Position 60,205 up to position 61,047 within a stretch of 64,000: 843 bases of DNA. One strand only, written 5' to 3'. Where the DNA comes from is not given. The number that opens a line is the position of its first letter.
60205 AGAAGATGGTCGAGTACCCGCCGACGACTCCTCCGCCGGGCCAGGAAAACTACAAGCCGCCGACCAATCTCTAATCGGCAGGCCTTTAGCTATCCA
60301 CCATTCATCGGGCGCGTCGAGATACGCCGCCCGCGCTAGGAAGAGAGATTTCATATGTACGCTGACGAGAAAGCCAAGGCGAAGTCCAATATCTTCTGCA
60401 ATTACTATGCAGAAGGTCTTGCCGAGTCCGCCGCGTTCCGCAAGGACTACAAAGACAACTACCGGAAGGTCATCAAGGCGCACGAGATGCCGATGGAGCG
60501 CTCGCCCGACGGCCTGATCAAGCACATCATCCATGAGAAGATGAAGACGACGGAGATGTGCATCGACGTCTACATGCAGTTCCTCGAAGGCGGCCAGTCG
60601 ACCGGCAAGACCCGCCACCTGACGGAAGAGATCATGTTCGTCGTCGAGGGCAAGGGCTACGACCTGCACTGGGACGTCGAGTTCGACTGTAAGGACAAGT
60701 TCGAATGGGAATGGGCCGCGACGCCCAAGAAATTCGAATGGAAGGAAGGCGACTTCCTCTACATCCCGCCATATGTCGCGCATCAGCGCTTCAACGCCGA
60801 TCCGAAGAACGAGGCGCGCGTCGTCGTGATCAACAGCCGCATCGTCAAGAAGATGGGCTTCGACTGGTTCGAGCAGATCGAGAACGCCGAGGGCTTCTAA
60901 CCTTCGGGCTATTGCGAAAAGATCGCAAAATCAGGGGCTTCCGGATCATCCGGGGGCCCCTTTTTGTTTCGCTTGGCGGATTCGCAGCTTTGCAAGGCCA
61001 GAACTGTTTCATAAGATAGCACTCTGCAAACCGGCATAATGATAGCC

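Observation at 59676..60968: Isolated tandem pair of paralogous cupin genes with lower GC and its own terminator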

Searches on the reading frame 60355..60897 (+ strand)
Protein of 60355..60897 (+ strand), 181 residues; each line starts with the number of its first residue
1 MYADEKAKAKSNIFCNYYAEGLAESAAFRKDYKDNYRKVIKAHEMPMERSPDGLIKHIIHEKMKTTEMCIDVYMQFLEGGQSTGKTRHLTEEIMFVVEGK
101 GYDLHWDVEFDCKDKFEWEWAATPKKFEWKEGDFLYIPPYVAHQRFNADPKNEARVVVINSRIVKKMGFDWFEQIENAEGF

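Call 3: search_protein_families(library=pfam, proteins=[window:60355-60897:+], max_evalue=1)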
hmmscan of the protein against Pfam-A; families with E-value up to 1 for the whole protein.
window:60355-60897:+ (181 aa): 8 families
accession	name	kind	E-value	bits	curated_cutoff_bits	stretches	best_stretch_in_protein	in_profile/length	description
PF02041.22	Auxin_BP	-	5.5e-07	29.8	21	1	52-167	26-133/167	Auxin binding protein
PF07883.17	Cupin_2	-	9.7e-07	28.9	27.2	2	126-159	37-69/70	Cupin domain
PF08007.18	JmjC_2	-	0.00053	20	22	1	61-147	16-108/127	JmjC domain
PF12973.13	Cupin_7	-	0.016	15.4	27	1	37-103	3-66/105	ChrR Cupin-like domain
PF02373.28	JmjC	-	0.021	15.7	24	1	118-150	74-106/114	JmjC domain, hydroxylase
PF03079.20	ARD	-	0.042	14.5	27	1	87-155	89-144/157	ARD/ARD' family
PF00190.28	Cupin_1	-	0.046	13.7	22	1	90-160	54-114/151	Cupin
PF18640.6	LepB_N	-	0.18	11.8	25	1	9-41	66-97/183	LepB N-terminal domain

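Call 4: search_protein_families(library=ncbifam, proteins=[window:60355-60897:+], max_evalue=1)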
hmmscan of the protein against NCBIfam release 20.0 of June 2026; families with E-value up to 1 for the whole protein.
window:60355-60897:+ (181 aa): 3 families
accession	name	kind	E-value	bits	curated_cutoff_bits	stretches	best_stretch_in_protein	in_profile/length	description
NF049978.1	AminoSalDhMabB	equivalog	0.00035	20.1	650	1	37-169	215-330/351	5-aminosalicylate 1,2-dioxygenase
TIGR03214.2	ura-cupin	equivalog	0.003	17.1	200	1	58-162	36-124/249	(S)-ureidoglycine aminohydrolase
NF007408.0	PRK09943.1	equivalog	0.081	12.5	211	1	21-100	60-138/185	HTH-type transcriptional regulator PuuR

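Call 8: search_solved_structures(query=window:60355-60897:+, max_evalue=1, show_alignments=2)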
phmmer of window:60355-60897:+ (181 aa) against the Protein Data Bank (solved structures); distinct sequences matched with E-value up to 1: 6.
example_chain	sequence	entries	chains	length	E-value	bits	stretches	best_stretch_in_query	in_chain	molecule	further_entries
3bu7_A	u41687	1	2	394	4.4e-07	33.1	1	123-175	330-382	Gentisate 1,2-dioxygenase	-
1lr5_A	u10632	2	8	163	0.00071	22.6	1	68-167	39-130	Auxin binding protein 1 | auxin-binding protein 1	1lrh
5i8s_A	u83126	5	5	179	0.034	17.1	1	86-156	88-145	1,2-dihydroxy-3-keto-5-methylthiopentene dioxygenase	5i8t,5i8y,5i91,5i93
1vr3_A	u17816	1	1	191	0.039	16.9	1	86-156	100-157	Acireductone dioxygenase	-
7jxg_A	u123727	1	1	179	0.43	13.5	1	87-156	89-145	1,2-dihydroxy-3-keto-5-methylthiopentene dioxygenase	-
4hsl_A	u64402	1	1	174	0.97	12.4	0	126-172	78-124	3-hydroxyanthranilate 3,4-dioxygenase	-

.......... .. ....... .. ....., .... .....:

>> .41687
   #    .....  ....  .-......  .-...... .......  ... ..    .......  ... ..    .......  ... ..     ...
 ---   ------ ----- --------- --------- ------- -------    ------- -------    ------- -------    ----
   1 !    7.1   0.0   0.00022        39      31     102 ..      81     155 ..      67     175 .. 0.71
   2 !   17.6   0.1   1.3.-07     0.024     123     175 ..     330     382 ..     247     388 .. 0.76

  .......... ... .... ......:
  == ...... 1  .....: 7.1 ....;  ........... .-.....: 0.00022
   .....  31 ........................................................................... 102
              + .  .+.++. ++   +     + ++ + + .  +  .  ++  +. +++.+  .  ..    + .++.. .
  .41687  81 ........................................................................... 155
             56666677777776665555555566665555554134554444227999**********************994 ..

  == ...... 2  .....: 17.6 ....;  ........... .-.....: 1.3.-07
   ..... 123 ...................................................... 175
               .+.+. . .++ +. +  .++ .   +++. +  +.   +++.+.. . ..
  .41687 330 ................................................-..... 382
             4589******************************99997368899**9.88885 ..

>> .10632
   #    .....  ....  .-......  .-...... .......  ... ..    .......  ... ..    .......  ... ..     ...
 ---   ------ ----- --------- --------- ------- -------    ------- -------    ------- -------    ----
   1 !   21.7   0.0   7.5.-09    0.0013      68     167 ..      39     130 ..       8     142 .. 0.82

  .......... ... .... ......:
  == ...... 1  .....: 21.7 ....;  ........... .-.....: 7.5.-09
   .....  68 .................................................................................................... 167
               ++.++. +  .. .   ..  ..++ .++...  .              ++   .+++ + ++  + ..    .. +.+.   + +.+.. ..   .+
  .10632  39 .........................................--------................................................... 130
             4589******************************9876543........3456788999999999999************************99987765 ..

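Call 19: find_homologous_proteins(query=window:60355-60897:+)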
Query window:60355-60897:+ (181 aa): 862 proteins with E <= 0.001 among 879 candidates; the best 120 are listed.
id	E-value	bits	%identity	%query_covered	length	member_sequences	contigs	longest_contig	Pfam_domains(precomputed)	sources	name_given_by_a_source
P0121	1.1e-118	412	97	100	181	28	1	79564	PF07883.18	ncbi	-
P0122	4.1e-97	341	79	99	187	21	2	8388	PF07883.18,PF02041.23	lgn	-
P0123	4.5e-97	341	78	99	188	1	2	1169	PF07883.18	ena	-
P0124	2.0e-95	336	78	99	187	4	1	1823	PF07883.18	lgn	-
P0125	4.3e-93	328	75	99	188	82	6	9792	PF07883.18,PF02041.23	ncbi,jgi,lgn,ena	jgi:gentisate 1,2-dioxygenase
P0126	9.7e-93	327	74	99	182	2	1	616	PF07883.18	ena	-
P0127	2.3e-92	326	73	99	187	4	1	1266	PF07883.18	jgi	jgi:gentisate 1,2-dioxygenase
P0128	2.4e-92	326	75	99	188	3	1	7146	PF07883.18,PF02041.23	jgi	jgi:gentisate 1,2-dioxygenase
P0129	2.9e-91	322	74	99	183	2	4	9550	PF07883.18,PF02041.23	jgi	jgi:gentisate 1,2-dioxygenase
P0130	3.4e-90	319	73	99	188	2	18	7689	PF07883.18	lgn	-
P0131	3.9e-90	319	73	99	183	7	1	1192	PF07883.18,PF02041.23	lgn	-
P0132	1.9e-89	316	72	99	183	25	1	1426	PF07883.18,PF02041.23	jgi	jgi:gentisate 1,2-dioxygenase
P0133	2.0e-89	316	72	99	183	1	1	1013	PF07883.18,PF02041.23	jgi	jgi:gentisate 1,2-dioxygenase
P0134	3.0e-89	316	73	99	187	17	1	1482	PF07883.18,PF02041.23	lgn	-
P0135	6.8e-89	315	70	99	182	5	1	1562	PF07883.18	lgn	-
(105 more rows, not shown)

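Call 29: predict_structure(alignment_id=A2)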
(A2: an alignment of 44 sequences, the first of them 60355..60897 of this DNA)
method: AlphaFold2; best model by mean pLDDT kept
length: 181 residues; sequences in the alignment: 44
mean_pLDDT: 65.4   pTM: 0.53
mean pLDDT of the five models: 65.4, 65.1, 64.8, 64.8, 60.4
residues with pLDDT >= 90: 33; 70-90: 49; 50-70: 36; < 50: 63
segments of 3 or more residues with pLDDT < 50: 1-10, 36-68, 164-169, 173-181
pLDDT, mean of each block of 10 residues (from residue 1): 42 53 57 48 37 39 45 83 80 86 88 73 93 84 93 86 49 44 29
secondary structure, 60 per line:
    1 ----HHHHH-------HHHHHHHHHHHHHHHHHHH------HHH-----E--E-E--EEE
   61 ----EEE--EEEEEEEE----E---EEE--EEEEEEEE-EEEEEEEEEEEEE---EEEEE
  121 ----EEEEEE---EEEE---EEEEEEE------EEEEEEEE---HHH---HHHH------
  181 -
elements in order: H5-9 H17-35 E58-60 E65-67 E70-77 E86-88 E91-98 E100-112 E116-120 E125-130 E134-137 E141-147 E154-161 H171-174

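Call 37: find_encoding_contigs(protein=P0121, flank=10000, max_places=2)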
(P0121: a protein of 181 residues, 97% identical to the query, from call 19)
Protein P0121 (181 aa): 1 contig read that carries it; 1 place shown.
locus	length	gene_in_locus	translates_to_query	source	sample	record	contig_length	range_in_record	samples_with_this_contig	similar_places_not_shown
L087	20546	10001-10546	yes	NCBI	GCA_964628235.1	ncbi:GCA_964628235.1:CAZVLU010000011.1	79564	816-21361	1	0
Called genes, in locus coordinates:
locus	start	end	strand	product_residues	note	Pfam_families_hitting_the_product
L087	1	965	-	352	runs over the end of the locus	PF11185:DUF2971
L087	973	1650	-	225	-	PF00174:Oxidored_molyb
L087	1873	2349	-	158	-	PF01668:SmpB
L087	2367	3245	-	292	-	PF00701:DHDPS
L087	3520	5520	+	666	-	PF01464:SLT, PF27553:SLT_superhelical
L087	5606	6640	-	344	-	-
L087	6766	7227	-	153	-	PF04519:Bactofilin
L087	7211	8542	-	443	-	PF19353:DUF5930, PF01551:Peptidase_M23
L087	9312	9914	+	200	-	PF07883:Cupin_2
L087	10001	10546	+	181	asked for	PF07883:Cupin_2 (faint)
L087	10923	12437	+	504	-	PF01970:TctA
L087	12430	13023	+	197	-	PF07331:TctB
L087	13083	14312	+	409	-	PF03401:TctC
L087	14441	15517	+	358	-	PF02423:OCD_Mu_crystall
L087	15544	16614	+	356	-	PF02423:OCD_Mu_crystall, PF01488:Shikimate_DH (weak)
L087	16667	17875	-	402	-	PF06965:Na_H_antiport_1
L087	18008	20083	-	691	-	PF01970:TctA, PF07331:TctB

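Call 43: search_solved_structures(query=L087:13083-14309:+, max_evalue=0.001)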
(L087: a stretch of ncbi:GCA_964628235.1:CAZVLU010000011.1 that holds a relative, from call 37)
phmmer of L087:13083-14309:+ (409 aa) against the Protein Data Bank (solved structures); distinct sequences matched with E-value up to 0.001: 11.
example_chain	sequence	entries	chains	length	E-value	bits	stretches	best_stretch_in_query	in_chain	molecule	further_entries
8hkb_A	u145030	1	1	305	7.6e-10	41.8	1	38-301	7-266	Periplasmic terephthalate binding protein (TBP)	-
8hka_A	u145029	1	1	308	1e-09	41.3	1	38-301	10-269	Periplasmic terephthalate binding protein (TBP)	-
8hk9_D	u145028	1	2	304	1.1e-09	41.3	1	39-301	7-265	Periplasmic terephthalate binding protein (TBP)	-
7ndr_A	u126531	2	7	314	6e-09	38.8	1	34-223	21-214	Tripartite tricarboxylate transporter substrate binding protein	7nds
2qpq_A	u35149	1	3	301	5.1e-08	35.8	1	32-164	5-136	protein Bug27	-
4x9t_A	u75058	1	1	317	8.8e-08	35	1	15-165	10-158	Uncharacterized protein UPF0065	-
2f5x_A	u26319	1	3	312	3e-07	33.2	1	34-193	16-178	BugD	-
25hk_A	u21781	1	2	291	3.1e-07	33.2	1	30-154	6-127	Tripartite tricarboxylate transporter substrate binding protein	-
2dvz_A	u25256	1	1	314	1.4e-05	27.7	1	32-159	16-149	Putative exported protein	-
5oei_A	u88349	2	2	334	6.8e-05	25.5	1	34-193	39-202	Uncharacterized protein family UPF0065:Tat pathway signal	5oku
6hke_A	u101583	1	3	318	0.0007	22.1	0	32-172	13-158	Possible TctC subunit of the Tripartite Tricarboxylate Transport(TTT) Family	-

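Call 45: search_solved_structures(query=L087:14441-15514:+, max_evalue=0.001)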
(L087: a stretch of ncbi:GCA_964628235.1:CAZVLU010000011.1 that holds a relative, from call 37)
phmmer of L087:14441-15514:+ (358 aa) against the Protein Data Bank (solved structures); distinct sequences matched with E-value up to 0.001: 22.
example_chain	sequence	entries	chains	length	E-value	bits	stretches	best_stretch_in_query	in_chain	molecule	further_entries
6t3e_A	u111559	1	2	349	1.4e-31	112.8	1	103-345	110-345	DELTA1-pyrroline-2-carboxylate reductase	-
1omo_A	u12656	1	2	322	7.2e-21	77.6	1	101-346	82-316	alanine dehydrogenase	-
1vll_A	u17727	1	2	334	8.6e-21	77.3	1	101-346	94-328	alanine dehydrogenase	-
2i99_A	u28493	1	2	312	4.8e-17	65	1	102-239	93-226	Mu-crystallin homolog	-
4bv8_A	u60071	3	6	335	6.9e-16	61.2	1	96-239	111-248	THIOMORPHOLINE-CARBOXYLATE DEHYDROGENASE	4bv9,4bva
3hdj_A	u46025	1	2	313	5.5e-12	48.4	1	90-338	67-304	Probable ornithine cyclodeaminase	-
8j1c_A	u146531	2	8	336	3.5e-10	42.4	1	103-340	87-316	Ornithine cyclodeaminase family protein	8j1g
5yu0_A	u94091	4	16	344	7.7e-09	38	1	102-216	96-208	Lysine cyclodeaminase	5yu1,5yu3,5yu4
5gzi_B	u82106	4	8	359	8.4e-09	37.9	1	102-216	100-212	Lysine cyclodeaminase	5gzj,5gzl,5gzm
4m54_A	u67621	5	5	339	3.1e-07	32.7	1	98-345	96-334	Putative ornithine cyclodeaminase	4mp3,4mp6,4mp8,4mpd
1u7h_A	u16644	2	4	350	1.3e-06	30.8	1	106-239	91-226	ornithine cyclodeaminase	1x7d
7rbp_A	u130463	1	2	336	2.3e-06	29.9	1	102-238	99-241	Ornithine cyclodeaminase/mu-crystallin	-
6rqa_A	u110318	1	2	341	2.4e-06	29.8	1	102-239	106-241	iminosuccinate reductase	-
4qkr_A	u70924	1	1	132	3.2e-05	26.1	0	102-143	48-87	DE NOVO PROTEIN 6XTYR/PV2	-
4d8h_A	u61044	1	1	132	0.00014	24.1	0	102-134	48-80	de novo protein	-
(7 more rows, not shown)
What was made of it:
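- The OCD neighbour best matches Δ1-pyrroline-2-carboxylate reductase, E = 1.4e-31 (call 45).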

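Call 49: fold_search(model_id=the predicted structure, library=pdb)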
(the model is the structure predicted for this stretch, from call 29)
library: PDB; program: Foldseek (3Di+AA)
matches with E <= 10: 1966; with E <= 0.001: 515
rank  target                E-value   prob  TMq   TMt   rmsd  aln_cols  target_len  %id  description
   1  1lr5_B                1.6e-07  1.00  0.42  0.47   3.7        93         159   29  Crystal structure of auxin binding protein (released 2002-06-19)
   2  1lr5_A                7.4e-07  1.00  0.42  0.47   3.8        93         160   29  Crystal structure of auxin binding protein (released 2002-06-19)
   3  8ch4_A                9.2e-07  1.00  0.43  0.44  11.0       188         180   13  Crystal structure of the ring cleaving dioxygenase 5-nitrosalicylate 1,2-dioxygenase from Bradyrhizobium sp. (released 2023-07-05)
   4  8ch4_D                2.5e-06  1.00  0.43  0.43  11.1       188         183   13  Crystal structure of the ring cleaving dioxygenase 5-nitrosalicylate 1,2-dioxygenase from Bradyrhizobium sp. (released 2023-07-05)
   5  3bu7_A                2.6e-06  1.00  0.41  0.22  11.9       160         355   22  Crystal Structure and Biochemical Characterization of GDOsp, a Gentisate 1,2-Dioxygenase from Silicibacter Pomeroyi (released 2008-08-12)
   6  5u57_D                2.6e-06  1.00  0.36  0.37   6.7       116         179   21  Psf4 in complex with Fe2+ and (S)-2-HPP (released 2017-01-04)
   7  3bu7_B                3.3e-06  1.00  0.41  0.22  11.5       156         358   19  Crystal Structure and Biochemical Characterization of GDOsp, a Gentisate 1,2-Dioxygenase from Silicibacter Pomeroyi (released 2008-08-12)
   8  8awo_B                4.6e-06  1.00  0.39  0.62   6.1       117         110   15  Crystal structure of a manganese-containing cupin (tm1459) from Thermotoga maritima, variant AIFQ (Y7A/M38I/Y83F/C106Q (released 2023-03-08)
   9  8ch4_B                4.6e-06  1.00  0.43  0.43  10.3       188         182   13  Crystal structure of the ring cleaving dioxygenase 5-nitrosalicylate 1,2-dioxygenase from Bradyrhizobium sp. (released 2023-07-05)
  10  2i45_E                4.9e-06  1.00  0.34  0.60   4.3        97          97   20  Crystal structure of protein NMB1881 from Neisseria meningitidis (released 2006-09-19)
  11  5u58_C                5.2e-06  1.00  0.37  0.41   5.3        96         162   21  Psf4 in complex with Fe2+ and (R)-2-HPP (released 2017-01-04)
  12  1j3p_A                5.4e-06  1.00  0.37  0.36  11.1       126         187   20  Crystal structure of Thermococcus litoralis phosphoglucose isomerase (released 2004-02-24)
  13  5u5d_D                5.8e-06  1.00  0.38  0.38   5.9       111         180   21  Psf4 in complex with Mn2+ and (R)-2-HPP (released 2017-01-04)
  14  5uqp_A                7.2e-06  1.00  0.39  0.61   3.1        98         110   20  The crystal structure of cupin protein from Rhodococcus jostii RHA1 (released 2017-02-22)
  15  3d82_A                7.6e-06  1.00  0.36  0.61   5.8       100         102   17  Crystal structure of a cupin-2 domain containing protein (sfri_3543) from shewanella frigidimarina ncimb 400 at 2.05 A (released 2008-06-10)
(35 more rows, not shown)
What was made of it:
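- Closest known: Two-subunit hydroquinone 1,2-dioxygenases. Same: The fold search for B includes their small subunits (call 49).
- Closest known: Two-subunit hydroquinone 1,2-dioxygenases. Different: Fold-level identity is 11-12% (call 49). In the fold-search table their small subunits are about 160-167 residues (call 49).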
